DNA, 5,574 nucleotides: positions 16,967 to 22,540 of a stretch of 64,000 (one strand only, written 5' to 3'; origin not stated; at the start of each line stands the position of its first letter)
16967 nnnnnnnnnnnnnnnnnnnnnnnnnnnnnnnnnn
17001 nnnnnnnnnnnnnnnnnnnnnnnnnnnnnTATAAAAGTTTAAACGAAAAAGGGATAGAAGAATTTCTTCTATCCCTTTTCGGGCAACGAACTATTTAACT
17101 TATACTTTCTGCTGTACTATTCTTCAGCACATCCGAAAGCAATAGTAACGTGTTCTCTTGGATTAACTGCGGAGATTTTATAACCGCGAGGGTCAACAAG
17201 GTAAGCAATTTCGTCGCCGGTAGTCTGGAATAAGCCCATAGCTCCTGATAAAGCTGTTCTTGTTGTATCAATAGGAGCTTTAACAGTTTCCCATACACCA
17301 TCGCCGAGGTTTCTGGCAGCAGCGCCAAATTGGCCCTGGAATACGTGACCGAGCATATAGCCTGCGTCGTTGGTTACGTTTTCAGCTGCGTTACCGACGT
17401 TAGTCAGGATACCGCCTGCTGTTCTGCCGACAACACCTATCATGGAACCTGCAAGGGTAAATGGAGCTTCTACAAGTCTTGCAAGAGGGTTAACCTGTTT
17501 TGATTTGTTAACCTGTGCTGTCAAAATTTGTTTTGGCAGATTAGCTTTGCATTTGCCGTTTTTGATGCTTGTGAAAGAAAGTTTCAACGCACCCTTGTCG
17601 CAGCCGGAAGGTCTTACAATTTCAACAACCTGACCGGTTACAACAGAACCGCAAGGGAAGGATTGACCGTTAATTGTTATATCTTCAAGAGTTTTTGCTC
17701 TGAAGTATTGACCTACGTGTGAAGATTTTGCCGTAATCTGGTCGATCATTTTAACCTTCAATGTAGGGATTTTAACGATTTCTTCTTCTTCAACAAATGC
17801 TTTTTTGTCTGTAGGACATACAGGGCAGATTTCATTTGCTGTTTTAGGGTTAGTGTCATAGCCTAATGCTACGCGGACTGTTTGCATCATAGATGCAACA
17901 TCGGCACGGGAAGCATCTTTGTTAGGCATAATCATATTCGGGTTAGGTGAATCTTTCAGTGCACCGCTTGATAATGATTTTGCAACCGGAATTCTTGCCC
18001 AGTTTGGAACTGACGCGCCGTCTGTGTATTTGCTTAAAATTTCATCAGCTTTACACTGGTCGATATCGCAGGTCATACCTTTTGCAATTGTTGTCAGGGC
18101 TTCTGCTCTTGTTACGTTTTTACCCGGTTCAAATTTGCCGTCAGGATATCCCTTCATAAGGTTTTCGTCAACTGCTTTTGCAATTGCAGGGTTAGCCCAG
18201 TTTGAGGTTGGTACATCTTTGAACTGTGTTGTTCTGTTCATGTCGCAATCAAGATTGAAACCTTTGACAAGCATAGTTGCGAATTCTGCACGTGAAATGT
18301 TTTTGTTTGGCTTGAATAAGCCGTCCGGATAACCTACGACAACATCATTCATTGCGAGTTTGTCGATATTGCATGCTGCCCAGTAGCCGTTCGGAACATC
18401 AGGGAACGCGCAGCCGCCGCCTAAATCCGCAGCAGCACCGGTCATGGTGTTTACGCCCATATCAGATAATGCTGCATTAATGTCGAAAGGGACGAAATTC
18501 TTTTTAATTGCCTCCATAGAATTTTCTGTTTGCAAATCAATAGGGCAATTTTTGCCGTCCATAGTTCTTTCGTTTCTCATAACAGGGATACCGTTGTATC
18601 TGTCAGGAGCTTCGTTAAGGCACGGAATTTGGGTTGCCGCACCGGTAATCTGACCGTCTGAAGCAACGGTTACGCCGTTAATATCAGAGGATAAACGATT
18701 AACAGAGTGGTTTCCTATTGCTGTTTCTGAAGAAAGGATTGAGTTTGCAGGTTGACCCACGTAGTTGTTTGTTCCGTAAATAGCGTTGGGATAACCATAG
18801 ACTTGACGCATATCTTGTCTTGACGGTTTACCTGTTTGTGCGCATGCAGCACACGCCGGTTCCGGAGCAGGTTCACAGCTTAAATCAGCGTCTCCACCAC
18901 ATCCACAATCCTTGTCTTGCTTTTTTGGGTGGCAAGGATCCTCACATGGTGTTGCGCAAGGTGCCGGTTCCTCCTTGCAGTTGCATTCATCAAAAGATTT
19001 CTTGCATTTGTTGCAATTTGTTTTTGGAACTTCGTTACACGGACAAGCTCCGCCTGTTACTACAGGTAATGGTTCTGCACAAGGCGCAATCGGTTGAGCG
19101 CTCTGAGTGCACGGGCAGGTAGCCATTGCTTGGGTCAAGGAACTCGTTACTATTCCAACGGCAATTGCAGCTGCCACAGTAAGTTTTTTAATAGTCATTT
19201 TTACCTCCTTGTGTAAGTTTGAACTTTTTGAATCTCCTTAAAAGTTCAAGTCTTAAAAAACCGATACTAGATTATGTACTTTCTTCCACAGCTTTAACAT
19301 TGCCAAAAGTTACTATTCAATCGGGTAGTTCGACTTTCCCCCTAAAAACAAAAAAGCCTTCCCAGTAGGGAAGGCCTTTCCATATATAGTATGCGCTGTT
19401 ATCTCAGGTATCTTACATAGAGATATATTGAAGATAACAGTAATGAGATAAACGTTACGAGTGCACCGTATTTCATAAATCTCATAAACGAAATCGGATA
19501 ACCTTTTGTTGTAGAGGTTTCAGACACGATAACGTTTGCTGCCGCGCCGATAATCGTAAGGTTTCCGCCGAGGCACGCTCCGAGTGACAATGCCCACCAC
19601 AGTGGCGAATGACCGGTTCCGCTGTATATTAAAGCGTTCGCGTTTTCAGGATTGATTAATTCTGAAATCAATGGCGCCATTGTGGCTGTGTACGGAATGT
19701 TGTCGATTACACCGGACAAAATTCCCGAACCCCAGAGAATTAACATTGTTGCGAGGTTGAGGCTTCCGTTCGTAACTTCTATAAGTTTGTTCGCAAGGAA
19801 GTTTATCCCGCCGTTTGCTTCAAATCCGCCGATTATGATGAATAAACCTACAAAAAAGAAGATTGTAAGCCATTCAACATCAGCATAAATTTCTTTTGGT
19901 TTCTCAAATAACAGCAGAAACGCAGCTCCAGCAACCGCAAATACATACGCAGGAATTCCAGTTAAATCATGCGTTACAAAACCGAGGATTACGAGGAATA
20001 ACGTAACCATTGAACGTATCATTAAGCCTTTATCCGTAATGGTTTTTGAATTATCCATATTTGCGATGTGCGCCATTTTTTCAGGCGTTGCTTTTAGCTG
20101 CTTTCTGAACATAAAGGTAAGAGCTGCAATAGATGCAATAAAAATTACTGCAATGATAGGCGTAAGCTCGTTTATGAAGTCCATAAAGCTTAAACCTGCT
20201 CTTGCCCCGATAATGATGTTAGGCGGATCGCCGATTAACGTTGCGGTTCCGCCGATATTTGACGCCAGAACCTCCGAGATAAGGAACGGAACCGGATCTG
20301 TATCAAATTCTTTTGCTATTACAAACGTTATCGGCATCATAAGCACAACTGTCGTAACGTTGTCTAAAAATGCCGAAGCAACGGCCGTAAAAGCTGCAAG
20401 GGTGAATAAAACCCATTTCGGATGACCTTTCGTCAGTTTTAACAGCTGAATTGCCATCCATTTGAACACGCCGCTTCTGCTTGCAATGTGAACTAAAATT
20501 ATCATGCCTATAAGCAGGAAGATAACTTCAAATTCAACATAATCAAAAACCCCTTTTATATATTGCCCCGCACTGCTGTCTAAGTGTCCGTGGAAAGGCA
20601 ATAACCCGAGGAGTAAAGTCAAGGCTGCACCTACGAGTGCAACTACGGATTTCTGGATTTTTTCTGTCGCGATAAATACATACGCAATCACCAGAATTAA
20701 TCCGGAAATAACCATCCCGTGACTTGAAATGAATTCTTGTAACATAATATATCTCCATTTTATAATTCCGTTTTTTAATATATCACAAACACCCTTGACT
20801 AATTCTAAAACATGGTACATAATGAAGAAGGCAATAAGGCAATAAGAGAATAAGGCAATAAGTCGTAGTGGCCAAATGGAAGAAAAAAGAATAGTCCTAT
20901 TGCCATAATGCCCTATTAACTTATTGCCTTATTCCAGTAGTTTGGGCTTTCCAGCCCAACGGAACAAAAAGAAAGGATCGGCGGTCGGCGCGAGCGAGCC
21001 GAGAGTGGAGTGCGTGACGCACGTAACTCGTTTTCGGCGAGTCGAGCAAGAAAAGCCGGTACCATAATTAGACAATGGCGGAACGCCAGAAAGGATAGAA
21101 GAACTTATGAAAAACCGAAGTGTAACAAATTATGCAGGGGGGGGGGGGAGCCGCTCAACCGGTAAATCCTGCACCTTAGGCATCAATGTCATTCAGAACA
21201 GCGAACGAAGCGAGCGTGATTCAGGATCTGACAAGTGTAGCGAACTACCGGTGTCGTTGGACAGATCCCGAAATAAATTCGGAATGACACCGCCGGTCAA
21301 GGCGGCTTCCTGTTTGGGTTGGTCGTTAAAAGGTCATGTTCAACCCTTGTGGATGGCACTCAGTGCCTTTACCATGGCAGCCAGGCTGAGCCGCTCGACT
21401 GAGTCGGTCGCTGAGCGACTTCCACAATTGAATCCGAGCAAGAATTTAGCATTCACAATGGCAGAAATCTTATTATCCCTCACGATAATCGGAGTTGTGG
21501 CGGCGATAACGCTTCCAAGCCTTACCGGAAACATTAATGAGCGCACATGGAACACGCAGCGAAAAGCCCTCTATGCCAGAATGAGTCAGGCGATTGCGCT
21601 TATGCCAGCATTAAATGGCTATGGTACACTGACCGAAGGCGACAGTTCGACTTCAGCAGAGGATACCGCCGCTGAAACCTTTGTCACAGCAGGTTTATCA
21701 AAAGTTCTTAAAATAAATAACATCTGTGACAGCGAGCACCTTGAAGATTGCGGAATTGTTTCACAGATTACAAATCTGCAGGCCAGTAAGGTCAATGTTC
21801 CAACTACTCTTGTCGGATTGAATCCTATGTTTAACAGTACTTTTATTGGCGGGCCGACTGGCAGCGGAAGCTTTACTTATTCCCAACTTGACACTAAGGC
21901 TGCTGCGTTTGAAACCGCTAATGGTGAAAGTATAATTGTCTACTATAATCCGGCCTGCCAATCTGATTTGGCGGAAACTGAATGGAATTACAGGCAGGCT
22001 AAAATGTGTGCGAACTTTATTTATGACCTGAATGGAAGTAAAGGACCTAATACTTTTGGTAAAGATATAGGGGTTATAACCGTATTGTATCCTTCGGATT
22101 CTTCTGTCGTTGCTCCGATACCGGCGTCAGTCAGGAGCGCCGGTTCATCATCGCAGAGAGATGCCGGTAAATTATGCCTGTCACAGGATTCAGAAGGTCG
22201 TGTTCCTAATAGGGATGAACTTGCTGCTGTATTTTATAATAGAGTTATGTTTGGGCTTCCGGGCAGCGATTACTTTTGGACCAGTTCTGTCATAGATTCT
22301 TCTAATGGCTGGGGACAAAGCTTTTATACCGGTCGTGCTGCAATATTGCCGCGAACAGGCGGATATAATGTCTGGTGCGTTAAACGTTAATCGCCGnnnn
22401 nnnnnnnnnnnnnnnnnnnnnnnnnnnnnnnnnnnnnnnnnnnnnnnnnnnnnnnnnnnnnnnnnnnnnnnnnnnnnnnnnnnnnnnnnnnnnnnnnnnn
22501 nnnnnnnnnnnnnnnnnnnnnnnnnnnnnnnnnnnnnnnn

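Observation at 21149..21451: Leader-coding regions are mosaics of GC-rich mini-hairpin modules that stay open in the pilin frame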

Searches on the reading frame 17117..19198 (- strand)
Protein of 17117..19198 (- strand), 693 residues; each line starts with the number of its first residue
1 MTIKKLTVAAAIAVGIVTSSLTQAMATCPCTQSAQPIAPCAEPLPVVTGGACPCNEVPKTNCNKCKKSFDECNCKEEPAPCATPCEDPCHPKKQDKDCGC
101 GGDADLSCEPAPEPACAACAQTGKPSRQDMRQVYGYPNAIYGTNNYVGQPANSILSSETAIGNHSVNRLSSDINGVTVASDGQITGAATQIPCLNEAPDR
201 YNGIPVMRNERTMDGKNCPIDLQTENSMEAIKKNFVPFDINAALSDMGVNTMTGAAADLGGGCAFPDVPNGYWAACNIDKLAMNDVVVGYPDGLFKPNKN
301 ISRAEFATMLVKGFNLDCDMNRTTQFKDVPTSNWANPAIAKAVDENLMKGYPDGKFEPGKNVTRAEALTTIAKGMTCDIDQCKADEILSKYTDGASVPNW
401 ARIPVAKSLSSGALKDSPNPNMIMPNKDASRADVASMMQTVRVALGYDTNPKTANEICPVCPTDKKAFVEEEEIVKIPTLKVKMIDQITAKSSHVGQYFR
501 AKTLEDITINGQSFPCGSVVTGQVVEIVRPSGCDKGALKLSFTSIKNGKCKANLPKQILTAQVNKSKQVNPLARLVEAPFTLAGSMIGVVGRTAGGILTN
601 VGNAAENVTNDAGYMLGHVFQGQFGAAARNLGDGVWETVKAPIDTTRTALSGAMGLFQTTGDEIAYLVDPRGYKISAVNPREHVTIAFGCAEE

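Call 12: search_protein_families(library=ncbifam, proteins=[window:17117-19198:-], max_evalue=0.00001)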
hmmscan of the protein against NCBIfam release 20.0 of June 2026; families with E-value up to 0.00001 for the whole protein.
window:17117-19198:- (693 aa): 1 family
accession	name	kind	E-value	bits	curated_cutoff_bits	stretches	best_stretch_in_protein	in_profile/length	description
NF033190.2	inl_like_NEAT_1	exception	1.2e-17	63.5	1275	2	264-369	581-685/754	NEAT domain-containing leucine-rich repeat protein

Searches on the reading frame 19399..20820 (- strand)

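Call 12: search_protein_families(library=ncbifam, proteins=[window:19399-20820:-], max_evalue=0.00001)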
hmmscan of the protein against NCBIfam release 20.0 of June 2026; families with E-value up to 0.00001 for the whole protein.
window:19399-20820:- (473 aa): 7 families
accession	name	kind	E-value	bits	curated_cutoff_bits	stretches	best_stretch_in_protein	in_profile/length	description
NF040989.1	MamN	equivalog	3.8e-51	174.2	500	1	41-467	8-432/437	magnetosome biogenesis transporter MamN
TIGR00785.1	dass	subfamily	2.9e-30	105.3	198.6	2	42-386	16-372/444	DASS family sodium-coupled anion symporter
NF011980.0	PRK15445.1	subfamily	1.9e-28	99.6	457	1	38-470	4-425/430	arsenical efflux pump membrane protein ArsB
NF033877.0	arsB_Sta_pI258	exception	1.7e-24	86.8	760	1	41-470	9-425/429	arsenite efflux transporter membrane subunit ArsB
TIGR00935.1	2a45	subfamily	2.5e-22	79.7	415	1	41-470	7-423/426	arsenite/antimonite efflux transporter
NF038006.1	NhaD_1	equivalog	7.7e-11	41.6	80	1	57-305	3-239/405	sodium:proton antiporter NhaD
NF007093.0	PRK09547.1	equivalog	1.3e-06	27.7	640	1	185-251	211-281/517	sodium/proton antiporter NhaB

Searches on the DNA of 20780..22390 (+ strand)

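Call 28: search_rna_families(source=window, start=20780, end=21500, threshold=evalue, max_evalue=1)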
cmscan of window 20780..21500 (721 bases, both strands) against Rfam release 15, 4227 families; matches with E-value up to 1: 2.
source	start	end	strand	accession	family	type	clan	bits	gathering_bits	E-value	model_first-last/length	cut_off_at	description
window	20831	20933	-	RF03716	mir-7131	Gene; miRNA;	-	19.5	74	0.43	1-84/84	no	mir-7131 microRNA precursor family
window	20847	20912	+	RF04237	mir-1490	Gene; miRNA;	-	17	75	0.55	1-77/77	no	mir-1490 microRNA precursor family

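Call 41: build_rna_model(alignment_id=A2, structure=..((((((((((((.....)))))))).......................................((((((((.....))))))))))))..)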
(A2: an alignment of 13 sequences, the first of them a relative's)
Model R1 built from alignment A2 (13 sequences, 93 columns); structure: as given.
model positions 91; base pairs 20; branch points 1; effective number of sequences 1.91; information 0.627 bits per position. Calibrated on 0.2 Mb of random sequence (short: E-values are rough).
structure used (alignment columns):
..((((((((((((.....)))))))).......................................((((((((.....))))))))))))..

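Call 42: search_with_rna_model(model_id=R1, sources=[window, L001, L003, L004, L005, L006, L007, L008, L009, L010, L011, L012, L013, L014, L015, L016, L017, L018, L019, L020, L021, L022, L023, L024, L025, L026, L027, L028, L029, L030, L031, L032, L033, L034, L035, L036, L037, L038, L039, L040, L041, L042, L043, L044, L045, L046, L047, L048, L049, L050, L051, L052, L053, L054, L055, L056, L057, L058, L059, L060, L061, L062, L063, L064, L065, L066, L067, L068, L069, L070, L071, L072, L073, L074, L075, L076, L077], max_evalue=1)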
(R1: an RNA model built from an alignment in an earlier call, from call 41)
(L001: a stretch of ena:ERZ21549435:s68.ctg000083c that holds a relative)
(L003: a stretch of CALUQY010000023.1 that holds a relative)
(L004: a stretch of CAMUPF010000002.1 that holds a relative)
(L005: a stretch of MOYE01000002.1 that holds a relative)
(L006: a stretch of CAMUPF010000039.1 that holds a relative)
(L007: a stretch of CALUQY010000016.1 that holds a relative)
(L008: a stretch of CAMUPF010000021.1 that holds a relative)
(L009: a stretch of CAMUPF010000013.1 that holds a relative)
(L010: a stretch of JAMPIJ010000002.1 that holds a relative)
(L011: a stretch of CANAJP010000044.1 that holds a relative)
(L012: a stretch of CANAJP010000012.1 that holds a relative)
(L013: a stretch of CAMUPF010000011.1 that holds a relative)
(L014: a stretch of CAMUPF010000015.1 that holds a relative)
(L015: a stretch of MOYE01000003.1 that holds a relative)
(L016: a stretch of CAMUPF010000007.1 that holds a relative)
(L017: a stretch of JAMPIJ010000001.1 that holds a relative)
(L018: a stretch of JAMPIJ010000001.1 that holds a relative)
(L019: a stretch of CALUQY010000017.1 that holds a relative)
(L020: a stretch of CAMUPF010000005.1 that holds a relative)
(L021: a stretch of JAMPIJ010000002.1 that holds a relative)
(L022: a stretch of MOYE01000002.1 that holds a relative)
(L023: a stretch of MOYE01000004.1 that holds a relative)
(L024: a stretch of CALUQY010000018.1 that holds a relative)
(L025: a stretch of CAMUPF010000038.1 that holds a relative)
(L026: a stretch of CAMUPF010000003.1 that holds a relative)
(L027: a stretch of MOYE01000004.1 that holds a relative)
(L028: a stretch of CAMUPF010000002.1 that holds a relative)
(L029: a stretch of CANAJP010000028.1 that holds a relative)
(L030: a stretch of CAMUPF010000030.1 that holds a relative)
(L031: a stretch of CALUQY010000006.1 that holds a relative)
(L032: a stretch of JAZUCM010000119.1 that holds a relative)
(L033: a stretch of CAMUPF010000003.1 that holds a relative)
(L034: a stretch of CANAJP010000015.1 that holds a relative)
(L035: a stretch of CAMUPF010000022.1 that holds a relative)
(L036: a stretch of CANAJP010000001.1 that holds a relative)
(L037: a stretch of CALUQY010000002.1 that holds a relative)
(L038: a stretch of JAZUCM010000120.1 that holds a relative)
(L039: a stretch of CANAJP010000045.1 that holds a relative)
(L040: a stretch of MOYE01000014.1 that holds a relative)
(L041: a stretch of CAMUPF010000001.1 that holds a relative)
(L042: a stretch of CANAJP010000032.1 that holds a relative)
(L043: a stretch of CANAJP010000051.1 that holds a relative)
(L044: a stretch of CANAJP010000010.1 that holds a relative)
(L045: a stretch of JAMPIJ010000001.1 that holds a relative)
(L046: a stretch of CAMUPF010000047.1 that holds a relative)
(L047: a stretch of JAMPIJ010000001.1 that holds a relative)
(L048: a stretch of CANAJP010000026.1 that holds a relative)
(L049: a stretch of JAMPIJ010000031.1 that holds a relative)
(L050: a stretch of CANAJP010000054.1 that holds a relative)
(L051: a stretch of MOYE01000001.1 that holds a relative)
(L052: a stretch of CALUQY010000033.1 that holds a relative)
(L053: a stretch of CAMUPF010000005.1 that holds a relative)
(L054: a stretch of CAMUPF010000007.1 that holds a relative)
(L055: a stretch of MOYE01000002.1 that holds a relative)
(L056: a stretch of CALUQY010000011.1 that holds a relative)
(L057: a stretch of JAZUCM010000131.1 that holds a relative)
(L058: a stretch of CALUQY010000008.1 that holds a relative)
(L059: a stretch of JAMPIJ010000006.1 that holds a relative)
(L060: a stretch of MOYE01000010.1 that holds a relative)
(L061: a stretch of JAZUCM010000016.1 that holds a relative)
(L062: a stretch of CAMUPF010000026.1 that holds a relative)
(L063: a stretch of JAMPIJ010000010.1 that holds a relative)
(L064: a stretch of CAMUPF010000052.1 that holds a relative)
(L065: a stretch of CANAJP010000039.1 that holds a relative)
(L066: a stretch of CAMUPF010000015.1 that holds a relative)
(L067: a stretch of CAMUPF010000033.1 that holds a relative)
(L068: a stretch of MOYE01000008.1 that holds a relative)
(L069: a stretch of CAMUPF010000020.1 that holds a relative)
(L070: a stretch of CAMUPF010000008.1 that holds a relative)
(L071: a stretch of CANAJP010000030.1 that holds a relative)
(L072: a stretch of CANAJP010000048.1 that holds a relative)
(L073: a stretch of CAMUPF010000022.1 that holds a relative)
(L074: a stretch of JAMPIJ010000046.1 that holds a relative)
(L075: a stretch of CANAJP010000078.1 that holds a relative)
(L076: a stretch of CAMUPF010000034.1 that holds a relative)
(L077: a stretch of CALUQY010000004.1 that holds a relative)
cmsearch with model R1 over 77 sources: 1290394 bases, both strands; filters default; matches with E-value up to 1: 75.
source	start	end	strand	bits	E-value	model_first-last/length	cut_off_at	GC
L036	6391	6481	+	103.9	1.9e-21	1-91/91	no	0.47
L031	59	149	+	102.5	4.1e-21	1-91/91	no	0.52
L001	1406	1496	+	102.3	4.5e-21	1-91/91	no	0.49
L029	8370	8460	+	101.6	6.6e-21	1-91/91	no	0.47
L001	10011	10101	+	101.6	6.7e-21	1-91/91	no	0.47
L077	9866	9956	+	101.4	7.5e-21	1-91/91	no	0.51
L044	19917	20007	+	101.3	8e-21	1-91/91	no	0.49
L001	17368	17458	+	100.7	1.1e-20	1-91/91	no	0.45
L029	8370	8460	-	100.4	1.3e-20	1-91/91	no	0.47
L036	6391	6481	-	99.9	1.7e-20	1-91/91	no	0.47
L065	13047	13137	+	99.1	2.6e-20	1-91/91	no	0.49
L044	19917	20007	-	98.2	4.3e-20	1-91/91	no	0.49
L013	9903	9993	+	95.8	1.6e-19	1-91/91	no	0.46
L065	13047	13137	-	95.4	2e-19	1-91/91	no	0.49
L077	9866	9956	-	95.4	2e-19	1-91/91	no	0.51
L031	9867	9957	+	94.6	3.1e-19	1-91/91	no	0.51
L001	1406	1496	-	93.5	5.9e-19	1-91/91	no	0.49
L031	59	149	-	91.9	1.4e-18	1-91/91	no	0.52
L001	17368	17458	-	91.7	1.6e-18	1-91/91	no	0.45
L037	4641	4731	+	89.6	4.9e-18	1-91/91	no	0.52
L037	4641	4731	-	89.2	6.1e-18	1-91/91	no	0.52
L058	2405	2495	+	88.9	7.2e-18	1-91/91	no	0.47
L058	2167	2273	+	88.3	1e-17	1-91/91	no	0.47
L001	10011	10101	-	87.7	1.4e-17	1-91/91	no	0.47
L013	9903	9993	-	87.6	1.5e-17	1-91/91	no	0.46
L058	2405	2495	-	87.4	1.7e-17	1-91/91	no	0.47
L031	9867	9957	-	85.1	5.9e-17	1-91/91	no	0.51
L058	9725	9832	+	84.1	1e-16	1-91/91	no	0.5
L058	9725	9832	-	84.1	1e-16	1-91/91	no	0.5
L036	10913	10992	-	82.2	3e-16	1-91/91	no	0.49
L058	2167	2273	-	82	3.4e-16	1-91/91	no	0.47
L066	5709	5788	+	80.5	7.7e-16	1-91/91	no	0.47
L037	17998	18089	+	78.8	1.9e-15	1-91/91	no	0.46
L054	9914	9993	+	78.4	2.3e-15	1-91/91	no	0.47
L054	9914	9993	-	77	5.1e-15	1-91/91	no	0.47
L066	5709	5788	-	75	1.6e-14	1-91/91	no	0.47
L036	10913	10992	+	74.7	1.8e-14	1-91/91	no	0.49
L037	17998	18089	-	70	2.4e-13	1-91/91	no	0.46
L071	1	72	+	66.5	1.7e-12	20-91/91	5'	0.49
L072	7688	7842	+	63.6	8.5e-12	1-91/91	no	0.5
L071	1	72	-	62.8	1.3e-11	1-72/91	3'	0.49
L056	9868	9957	+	60.7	4.2e-11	1-91/91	no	0.52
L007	16268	16371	+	56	5.5e-10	1-91/91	no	0.56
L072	7688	7842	-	55.9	5.8e-10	1-91/91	no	0.5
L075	108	225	+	55.4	7.6e-10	1-91/91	no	0.48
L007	16268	16357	-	54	1.7e-09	1-91/91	no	0.56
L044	3684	3801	+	51.8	5.5e-09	1-91/91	no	0.47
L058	16431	16535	-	51.8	5.7e-09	1-91/91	no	0.55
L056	9868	9957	-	51.3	7.4e-09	1-91/91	no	0.52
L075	108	225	-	47.8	5e-08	1-91/91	no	0.48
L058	16445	16535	+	46.5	1e-07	1-91/91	no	0.53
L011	2868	2953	+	46.3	1.2e-07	1-91/91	no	0.5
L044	3684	3801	-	46.1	1.3e-07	1-91/91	no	0.47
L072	5060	5118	+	44.2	3.7e-07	1-91/91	no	0.36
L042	184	317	-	42.8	8.1e-07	1-91/91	no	0.31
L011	2868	2953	-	40.6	2.7e-06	1-91/91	no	0.5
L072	5159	5221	-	40.6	2.7e-06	1-91/91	no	0.37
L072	5060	5136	-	38.8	7.4e-06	1-91/91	no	0.31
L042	184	317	+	36.6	2.5e-05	1-91/91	no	0.31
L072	5131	5221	+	34.2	9.2e-05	1-91/91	no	0.32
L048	1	28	+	29.7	0.0011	64-91/91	5'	0.46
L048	1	28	-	28.2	0.0025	1-28/91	3'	0.46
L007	3033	3117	-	24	0.025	1-91/91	no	0.53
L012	5664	5720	+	22.9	0.047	1-91/91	no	0.3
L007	3033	3117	+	20.5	0.17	1-91/91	no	0.53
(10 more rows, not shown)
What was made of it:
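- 21187..21289 (+): Copy 1 REP inverted dimer. Arm A is 21187-21230 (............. + 18-nt loop insert + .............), then a spacer, then arm B at 21262-21289 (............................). calls 42 (covariance-model hit 21185-21291, 70 bits), 87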
